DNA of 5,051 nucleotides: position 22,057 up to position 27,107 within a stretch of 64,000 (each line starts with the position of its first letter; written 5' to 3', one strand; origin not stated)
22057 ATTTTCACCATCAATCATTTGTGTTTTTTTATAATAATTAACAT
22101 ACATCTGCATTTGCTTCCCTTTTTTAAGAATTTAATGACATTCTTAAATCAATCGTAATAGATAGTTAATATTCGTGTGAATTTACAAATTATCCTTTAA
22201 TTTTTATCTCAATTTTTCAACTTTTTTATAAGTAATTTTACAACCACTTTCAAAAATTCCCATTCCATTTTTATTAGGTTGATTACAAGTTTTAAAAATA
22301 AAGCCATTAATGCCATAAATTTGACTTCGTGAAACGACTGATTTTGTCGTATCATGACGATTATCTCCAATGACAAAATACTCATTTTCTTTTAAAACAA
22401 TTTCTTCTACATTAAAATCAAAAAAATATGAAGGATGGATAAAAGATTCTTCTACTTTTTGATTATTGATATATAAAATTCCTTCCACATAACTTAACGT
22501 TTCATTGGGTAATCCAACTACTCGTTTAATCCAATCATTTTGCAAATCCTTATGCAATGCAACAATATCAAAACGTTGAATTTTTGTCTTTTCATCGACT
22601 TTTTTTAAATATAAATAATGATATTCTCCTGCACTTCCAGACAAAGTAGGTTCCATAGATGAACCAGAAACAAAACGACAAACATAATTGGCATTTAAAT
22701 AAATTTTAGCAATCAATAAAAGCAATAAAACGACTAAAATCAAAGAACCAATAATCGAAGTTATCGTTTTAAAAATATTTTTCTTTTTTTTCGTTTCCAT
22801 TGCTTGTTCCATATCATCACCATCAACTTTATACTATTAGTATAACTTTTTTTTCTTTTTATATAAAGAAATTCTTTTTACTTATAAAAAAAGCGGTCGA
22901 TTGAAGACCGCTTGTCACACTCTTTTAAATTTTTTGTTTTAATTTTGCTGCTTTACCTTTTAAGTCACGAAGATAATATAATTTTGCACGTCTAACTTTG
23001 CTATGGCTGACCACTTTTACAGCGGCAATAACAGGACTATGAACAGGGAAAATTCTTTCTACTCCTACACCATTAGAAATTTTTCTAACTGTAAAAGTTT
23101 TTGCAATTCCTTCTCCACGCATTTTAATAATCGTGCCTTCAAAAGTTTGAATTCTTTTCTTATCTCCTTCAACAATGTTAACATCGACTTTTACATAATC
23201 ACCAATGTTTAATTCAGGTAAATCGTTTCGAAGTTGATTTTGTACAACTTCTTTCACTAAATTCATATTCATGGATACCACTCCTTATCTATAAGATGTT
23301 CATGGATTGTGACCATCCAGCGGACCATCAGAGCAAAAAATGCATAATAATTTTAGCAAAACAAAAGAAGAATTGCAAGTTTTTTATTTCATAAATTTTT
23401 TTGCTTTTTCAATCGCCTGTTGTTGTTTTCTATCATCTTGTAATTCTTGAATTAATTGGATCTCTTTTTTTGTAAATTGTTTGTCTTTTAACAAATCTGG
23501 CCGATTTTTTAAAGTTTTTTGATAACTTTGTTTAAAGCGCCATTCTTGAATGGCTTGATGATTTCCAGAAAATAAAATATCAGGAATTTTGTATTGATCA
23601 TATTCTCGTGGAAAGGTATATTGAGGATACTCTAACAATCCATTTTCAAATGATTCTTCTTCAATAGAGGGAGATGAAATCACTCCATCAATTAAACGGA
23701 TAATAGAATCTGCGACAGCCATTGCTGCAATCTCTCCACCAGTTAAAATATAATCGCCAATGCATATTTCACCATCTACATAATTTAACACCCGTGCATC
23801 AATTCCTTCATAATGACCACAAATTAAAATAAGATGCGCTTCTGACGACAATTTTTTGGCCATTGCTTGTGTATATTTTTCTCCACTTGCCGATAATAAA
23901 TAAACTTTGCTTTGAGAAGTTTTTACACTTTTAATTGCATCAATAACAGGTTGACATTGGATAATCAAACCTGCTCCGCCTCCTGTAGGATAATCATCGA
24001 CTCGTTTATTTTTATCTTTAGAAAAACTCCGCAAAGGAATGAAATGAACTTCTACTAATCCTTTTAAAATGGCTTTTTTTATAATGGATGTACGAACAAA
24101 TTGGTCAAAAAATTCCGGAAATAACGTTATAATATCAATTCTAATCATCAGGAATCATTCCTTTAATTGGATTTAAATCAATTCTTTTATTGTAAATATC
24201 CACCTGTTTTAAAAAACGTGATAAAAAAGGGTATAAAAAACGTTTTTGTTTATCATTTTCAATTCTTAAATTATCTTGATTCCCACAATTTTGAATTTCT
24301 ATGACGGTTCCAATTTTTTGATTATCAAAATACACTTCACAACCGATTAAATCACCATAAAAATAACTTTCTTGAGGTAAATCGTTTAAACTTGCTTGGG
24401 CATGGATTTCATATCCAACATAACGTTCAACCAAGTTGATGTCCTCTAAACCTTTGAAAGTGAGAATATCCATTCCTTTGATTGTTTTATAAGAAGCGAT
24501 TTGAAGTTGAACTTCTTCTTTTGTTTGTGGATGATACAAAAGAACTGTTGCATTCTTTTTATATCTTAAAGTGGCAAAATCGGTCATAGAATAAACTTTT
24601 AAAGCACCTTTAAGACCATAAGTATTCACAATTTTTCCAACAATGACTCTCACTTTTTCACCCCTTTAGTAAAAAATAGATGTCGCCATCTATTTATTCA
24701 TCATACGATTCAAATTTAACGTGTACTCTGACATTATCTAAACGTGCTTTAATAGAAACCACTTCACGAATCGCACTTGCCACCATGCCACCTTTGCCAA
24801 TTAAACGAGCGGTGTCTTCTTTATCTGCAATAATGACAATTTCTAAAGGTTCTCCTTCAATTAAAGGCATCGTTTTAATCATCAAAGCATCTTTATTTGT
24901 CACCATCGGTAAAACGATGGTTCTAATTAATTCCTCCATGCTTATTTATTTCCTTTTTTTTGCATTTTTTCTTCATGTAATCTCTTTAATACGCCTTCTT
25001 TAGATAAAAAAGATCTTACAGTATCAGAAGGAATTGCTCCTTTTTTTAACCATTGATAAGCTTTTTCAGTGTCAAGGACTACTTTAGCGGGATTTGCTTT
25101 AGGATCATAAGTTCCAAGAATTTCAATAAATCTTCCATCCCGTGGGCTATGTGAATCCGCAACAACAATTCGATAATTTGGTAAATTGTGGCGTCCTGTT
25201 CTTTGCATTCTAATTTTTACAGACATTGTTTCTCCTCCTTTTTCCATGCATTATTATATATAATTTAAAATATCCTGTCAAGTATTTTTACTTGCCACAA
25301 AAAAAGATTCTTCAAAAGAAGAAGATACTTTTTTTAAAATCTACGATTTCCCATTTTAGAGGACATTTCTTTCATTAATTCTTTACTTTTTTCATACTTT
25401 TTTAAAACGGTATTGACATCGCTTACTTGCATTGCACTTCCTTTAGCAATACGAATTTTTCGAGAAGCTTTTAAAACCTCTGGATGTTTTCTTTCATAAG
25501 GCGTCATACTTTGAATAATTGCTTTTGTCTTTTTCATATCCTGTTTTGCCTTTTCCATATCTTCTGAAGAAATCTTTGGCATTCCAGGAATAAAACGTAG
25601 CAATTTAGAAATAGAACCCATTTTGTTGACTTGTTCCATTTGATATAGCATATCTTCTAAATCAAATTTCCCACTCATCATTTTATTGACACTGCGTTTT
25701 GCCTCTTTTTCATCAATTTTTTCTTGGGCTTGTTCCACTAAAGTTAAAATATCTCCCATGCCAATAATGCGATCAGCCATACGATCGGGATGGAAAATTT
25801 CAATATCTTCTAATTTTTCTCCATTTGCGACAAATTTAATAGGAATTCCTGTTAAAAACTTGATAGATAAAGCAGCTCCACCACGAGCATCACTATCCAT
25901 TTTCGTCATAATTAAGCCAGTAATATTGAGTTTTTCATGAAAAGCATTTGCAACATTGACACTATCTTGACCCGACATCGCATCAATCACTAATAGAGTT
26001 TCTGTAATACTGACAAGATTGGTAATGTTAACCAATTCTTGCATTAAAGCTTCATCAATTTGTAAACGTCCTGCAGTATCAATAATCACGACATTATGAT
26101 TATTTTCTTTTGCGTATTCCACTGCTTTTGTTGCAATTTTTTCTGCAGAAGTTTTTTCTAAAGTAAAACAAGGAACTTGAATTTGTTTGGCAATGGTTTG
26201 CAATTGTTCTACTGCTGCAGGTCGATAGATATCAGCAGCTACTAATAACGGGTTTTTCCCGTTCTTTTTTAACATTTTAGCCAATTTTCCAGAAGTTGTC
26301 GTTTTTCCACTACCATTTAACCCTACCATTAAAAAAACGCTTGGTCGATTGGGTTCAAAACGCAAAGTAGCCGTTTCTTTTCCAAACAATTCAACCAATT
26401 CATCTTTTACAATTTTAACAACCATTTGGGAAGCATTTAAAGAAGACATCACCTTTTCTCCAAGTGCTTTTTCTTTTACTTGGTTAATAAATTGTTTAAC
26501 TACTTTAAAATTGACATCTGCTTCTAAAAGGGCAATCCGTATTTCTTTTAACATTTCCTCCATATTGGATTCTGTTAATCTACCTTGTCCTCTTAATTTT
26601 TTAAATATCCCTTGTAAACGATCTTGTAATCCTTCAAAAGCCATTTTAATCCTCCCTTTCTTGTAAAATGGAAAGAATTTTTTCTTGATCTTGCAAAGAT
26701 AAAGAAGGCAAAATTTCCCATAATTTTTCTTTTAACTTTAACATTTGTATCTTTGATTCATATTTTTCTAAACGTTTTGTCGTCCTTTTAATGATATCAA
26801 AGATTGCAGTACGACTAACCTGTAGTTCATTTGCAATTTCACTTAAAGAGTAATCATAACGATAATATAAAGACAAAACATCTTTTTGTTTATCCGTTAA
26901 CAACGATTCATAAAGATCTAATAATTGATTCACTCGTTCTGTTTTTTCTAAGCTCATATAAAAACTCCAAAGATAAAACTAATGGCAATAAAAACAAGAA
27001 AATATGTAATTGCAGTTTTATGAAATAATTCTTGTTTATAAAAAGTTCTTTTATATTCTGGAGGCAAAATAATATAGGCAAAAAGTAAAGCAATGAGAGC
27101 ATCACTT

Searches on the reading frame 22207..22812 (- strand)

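Call 50: search_protein_families(library=pfam, proteins=[window:22207-22812:-], max_evalue=0.00001)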
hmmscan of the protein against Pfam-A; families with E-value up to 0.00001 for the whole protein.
window:22207-22812:- (202 aa): 1 family
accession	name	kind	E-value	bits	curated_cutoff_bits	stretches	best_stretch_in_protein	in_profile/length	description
PF10502.14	Peptidase_S26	-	4.8e-20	72.6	22.9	1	24-156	7-146/168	Signal peptidase, peptidase S26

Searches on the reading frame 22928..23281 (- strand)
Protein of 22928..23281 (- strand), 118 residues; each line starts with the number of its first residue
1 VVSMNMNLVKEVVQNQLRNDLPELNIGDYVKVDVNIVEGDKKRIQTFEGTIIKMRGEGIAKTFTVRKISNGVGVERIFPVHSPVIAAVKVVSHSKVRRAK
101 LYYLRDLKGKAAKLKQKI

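Call 50: search_protein_families(library=pfam, proteins=[window:22928-23281:-], max_evalue=0.00001)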
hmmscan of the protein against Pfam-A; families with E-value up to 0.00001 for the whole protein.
window:22928-23281:- (118 aa): 1 family
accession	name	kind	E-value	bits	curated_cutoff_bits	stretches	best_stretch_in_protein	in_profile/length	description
PF01245.26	Ribosomal_L19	-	9.2e-48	161.3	22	1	7-117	1-111/111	Ribosomal protein L19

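Call 98: list_cluster_members(proteins=[window:22928-23281:-, window:25337-26644:-, window:32401-34428:+, window:16181-17455:-, window:42160-42687:-])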
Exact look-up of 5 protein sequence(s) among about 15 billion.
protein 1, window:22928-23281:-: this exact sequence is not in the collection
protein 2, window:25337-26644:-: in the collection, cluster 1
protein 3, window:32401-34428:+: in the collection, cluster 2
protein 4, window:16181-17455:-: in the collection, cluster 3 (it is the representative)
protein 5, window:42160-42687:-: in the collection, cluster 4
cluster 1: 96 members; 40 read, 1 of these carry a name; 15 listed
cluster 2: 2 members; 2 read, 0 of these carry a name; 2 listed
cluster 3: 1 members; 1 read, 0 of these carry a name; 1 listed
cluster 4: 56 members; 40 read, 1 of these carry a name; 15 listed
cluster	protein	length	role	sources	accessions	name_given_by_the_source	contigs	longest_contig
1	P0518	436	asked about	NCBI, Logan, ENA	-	-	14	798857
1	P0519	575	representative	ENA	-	-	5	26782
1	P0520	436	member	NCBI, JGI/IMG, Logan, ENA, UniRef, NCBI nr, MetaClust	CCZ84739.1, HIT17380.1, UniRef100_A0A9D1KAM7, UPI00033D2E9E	MAG TPA: signal recognition particle protein [Candidatus Caccosoma faecigallinarum] | signal recognition particle protein | Signal recognition particle protein n=1 Tax=Candidatus Caccosoma faecigallinarum ...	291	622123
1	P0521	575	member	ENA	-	-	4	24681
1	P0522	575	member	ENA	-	-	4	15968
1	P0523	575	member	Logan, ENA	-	-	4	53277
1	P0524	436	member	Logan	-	-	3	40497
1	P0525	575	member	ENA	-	-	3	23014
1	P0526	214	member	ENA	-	-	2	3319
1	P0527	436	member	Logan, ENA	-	-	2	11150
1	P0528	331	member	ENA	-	-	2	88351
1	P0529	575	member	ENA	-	-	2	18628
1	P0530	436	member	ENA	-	-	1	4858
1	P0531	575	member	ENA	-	-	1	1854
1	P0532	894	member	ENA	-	-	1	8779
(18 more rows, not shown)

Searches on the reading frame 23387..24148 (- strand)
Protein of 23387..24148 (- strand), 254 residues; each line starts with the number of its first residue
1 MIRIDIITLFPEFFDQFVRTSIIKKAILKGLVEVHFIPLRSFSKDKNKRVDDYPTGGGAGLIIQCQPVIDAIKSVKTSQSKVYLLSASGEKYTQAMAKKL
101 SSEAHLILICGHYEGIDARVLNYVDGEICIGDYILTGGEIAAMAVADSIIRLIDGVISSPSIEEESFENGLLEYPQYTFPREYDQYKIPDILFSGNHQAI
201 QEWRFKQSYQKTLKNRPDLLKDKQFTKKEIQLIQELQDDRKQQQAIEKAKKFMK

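Call 50: search_protein_families(library=pfam, proteins=[window:23387-24148:-], max_evalue=0.00001)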
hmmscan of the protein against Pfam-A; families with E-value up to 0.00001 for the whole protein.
window:23387-24148:- (254 aa): 1 family
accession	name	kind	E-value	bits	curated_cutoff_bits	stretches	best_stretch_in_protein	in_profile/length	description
PF01746.26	tRNA_m1G_MT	-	1.1e-57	195.4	27.3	1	24-217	2-195/195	tRNA (Guanine-1)-methyltransferase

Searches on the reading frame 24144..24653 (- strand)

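Call 50: search_protein_families(library=pfam, proteins=[window:24144-24653:-], max_evalue=0.00001)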
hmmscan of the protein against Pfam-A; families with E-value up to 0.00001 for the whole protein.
window:24144-24653:- (170 aa): 3 families
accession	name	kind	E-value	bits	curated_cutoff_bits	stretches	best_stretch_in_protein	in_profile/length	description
PF01782.24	RimM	-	1.2e-18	67.5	23.5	1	5-87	2-82/84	RimM N-terminal domain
PF24986.1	PRC_RimM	-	9.3e-11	41.7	27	1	101-164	3-67/69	RimM PRC barrel domain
PF05239.21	PRC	-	2.7e-08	34.1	21.2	1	96-166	3-77/78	PRC-barrel domain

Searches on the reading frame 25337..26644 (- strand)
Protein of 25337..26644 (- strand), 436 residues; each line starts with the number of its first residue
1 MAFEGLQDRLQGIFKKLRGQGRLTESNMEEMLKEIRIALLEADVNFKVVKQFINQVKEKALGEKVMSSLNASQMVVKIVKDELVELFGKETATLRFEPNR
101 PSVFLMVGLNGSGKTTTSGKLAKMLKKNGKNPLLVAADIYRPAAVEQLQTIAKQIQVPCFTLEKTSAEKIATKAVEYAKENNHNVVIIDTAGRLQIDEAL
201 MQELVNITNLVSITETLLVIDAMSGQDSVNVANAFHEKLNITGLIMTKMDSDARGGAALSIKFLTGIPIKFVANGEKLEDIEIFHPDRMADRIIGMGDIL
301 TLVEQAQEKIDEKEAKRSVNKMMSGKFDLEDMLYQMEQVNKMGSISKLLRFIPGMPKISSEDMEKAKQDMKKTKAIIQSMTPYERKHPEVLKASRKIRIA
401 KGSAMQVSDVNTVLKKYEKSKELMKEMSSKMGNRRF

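Call 50: search_protein_families(library=pfam, proteins=[window:25337-26644:-], max_evalue=0.00001)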
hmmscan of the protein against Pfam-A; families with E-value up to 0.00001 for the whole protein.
window:25337-26644:- (436 aa): 6 families
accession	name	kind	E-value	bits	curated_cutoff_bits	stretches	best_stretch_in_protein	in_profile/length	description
PF00448.28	SRP54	-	1.4e-74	250.4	22.7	1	101-294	1-195/196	SRP54-type protein, GTPase domain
PF02978.25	SRP_SPB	-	4.3e-30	104.4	27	1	326-424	1-91/91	Signal peptide binding domain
PF02881.24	SRP54_N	-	3.7e-24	85.2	22.4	1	6-83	1-75/75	SRP54-type protein, helical bundle domain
PF13401.12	AAA_22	-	1.2e-07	32.5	27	1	102-210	6-110/130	AAA domain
PF06414.18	Zeta_toxin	-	1.3e-07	31.7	22.3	1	97-191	12-103/199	Zeta toxin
PF13604.12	AAA_30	-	6.7e-06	26.4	27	0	102-208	19-112/191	AAA domain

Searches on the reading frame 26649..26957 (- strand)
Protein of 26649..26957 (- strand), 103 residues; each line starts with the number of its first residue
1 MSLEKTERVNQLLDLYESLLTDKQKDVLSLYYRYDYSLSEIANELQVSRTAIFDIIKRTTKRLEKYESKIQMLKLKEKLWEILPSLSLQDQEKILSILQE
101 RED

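Call 50: search_protein_families(library=pfam, proteins=[window:26649-26957:-], max_evalue=0.00001)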
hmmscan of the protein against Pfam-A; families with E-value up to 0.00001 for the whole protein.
window:26649-26957:- (103 aa): 2 families
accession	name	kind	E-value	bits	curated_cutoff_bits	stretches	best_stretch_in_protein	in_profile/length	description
PF04297.20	UPF0122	-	3.2e-27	95.2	22.7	1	3-89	1-87/101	Putative helix-turn-helix protein, YlxM / p13 like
PF04545.22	Sigma70_r4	-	3.4e-10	39.7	24.1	1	20-63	5-48/50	Sigma-70, region 4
